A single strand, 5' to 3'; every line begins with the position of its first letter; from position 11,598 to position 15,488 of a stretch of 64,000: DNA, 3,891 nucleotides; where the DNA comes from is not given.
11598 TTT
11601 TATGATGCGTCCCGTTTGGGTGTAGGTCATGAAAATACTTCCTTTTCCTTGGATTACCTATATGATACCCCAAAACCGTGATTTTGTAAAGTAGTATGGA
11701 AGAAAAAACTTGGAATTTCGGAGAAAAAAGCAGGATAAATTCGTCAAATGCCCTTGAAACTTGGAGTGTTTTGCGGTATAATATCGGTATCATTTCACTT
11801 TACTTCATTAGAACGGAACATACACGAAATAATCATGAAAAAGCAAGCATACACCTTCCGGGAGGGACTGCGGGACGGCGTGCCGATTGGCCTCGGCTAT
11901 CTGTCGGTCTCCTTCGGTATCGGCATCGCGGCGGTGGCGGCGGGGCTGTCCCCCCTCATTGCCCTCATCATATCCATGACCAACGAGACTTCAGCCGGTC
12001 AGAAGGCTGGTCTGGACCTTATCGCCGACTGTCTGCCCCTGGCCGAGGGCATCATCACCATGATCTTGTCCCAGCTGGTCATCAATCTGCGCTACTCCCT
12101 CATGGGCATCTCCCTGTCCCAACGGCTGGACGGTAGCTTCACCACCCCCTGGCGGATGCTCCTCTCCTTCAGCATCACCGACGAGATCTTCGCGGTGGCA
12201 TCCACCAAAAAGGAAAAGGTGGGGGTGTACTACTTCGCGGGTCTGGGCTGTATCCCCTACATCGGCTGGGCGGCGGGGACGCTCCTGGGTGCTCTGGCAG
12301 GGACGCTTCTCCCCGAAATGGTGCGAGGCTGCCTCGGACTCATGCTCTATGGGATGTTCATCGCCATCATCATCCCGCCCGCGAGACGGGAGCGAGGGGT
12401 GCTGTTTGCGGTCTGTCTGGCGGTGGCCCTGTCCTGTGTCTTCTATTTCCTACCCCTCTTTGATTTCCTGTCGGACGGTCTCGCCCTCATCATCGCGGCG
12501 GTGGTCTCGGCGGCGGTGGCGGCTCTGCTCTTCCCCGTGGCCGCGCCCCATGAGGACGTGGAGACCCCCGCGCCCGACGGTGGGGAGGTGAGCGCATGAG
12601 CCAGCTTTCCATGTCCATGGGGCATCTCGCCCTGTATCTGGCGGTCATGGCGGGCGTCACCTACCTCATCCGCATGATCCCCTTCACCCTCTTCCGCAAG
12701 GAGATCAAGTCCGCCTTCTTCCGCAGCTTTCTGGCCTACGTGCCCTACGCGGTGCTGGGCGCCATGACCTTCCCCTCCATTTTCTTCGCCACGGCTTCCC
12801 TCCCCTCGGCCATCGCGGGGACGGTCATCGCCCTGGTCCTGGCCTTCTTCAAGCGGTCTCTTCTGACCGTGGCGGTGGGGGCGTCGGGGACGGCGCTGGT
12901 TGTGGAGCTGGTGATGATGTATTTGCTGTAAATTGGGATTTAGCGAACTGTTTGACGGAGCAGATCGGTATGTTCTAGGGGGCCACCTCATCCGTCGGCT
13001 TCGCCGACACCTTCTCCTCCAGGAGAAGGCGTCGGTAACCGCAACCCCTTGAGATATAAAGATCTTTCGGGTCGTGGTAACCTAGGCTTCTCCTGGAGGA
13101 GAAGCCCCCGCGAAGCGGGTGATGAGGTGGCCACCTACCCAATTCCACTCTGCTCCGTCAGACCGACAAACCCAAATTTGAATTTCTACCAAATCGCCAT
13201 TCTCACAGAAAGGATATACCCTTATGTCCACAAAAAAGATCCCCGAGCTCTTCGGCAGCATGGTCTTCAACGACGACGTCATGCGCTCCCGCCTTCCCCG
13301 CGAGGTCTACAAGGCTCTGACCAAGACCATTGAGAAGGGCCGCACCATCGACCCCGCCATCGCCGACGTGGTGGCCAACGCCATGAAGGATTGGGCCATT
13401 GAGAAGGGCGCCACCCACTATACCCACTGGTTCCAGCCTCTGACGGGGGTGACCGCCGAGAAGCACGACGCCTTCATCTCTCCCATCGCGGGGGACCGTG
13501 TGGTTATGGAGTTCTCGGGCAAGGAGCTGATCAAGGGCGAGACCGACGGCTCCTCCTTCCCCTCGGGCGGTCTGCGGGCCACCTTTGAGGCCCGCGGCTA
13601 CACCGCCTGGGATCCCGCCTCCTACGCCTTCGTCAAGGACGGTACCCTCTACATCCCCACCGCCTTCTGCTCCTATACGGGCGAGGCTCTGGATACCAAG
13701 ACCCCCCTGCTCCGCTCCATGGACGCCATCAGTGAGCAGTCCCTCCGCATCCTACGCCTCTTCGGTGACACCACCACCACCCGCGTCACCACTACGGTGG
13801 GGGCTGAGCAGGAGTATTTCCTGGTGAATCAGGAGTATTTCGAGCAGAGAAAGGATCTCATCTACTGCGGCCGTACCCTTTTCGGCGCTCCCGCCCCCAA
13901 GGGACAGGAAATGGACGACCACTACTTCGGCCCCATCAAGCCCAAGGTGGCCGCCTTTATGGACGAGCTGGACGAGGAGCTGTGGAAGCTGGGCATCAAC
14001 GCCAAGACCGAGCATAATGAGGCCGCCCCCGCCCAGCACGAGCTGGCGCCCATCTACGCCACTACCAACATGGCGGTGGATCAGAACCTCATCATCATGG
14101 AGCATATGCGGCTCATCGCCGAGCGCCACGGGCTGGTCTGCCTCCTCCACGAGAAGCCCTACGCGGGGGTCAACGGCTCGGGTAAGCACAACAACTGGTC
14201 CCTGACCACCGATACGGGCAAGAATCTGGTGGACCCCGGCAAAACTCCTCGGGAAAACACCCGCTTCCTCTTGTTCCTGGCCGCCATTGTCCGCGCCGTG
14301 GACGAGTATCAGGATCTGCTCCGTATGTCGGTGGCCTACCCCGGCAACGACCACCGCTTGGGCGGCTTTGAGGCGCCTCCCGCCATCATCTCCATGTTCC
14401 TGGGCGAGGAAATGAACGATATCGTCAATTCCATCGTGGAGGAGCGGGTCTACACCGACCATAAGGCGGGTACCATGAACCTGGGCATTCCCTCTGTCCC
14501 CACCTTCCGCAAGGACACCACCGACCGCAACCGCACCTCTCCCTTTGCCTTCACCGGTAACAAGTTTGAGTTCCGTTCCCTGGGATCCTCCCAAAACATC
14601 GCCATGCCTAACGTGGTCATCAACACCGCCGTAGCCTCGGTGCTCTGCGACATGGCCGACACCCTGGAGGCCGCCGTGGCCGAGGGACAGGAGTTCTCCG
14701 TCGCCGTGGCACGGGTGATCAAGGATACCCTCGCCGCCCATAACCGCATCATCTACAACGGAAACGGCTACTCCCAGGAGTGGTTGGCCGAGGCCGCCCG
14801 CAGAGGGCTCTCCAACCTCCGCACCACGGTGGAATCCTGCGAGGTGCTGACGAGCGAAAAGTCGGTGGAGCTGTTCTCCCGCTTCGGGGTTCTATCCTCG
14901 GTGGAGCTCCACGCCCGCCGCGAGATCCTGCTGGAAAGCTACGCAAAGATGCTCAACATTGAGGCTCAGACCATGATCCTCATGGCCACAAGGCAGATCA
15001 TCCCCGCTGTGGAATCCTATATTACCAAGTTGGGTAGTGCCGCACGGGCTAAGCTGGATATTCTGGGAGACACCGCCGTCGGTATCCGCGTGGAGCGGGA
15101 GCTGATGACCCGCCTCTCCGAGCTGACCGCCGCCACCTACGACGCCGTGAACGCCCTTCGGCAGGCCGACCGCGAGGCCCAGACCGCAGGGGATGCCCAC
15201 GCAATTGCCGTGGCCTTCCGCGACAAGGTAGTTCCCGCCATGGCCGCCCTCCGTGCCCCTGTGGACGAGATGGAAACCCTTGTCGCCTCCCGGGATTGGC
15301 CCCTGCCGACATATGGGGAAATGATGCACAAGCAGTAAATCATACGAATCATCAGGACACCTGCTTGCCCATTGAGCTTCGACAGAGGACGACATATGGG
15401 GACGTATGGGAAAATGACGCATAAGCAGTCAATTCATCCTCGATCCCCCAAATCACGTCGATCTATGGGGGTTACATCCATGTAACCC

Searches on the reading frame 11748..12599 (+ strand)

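Call 10: search_protein_families(library=pfam, proteins=[window:11748-12599:+])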
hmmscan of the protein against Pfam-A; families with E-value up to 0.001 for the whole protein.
window:11748-12599:+ (283 aa): 1 family
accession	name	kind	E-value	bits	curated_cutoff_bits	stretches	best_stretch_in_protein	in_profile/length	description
PF03591.19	AzlC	-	1.3e-33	116.7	32.1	1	46-188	1-137/137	AzlC protein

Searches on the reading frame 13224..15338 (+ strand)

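Call 10: search_protein_families(library=pfam, proteins=[window:13224-15338:+])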
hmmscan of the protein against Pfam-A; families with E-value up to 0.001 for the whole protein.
window:13224-15338:+ (704 aa): 3 families
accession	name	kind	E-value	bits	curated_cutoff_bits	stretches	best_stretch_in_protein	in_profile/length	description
PF12437.13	GSIII_N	-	1e-79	266.2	25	1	8-165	3-160/160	Glutamine synthetase type III N terminal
PF18318.6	Gln-synt_C-ter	-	2.4e-41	140.6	22.7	1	494-607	1-114/118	Glutamine synthetase C-terminal domain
PF00120.29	Gln-synt_C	-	1.8e-19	70.5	24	1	186-359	18-188/344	Glutamine synthetase, catalytic domain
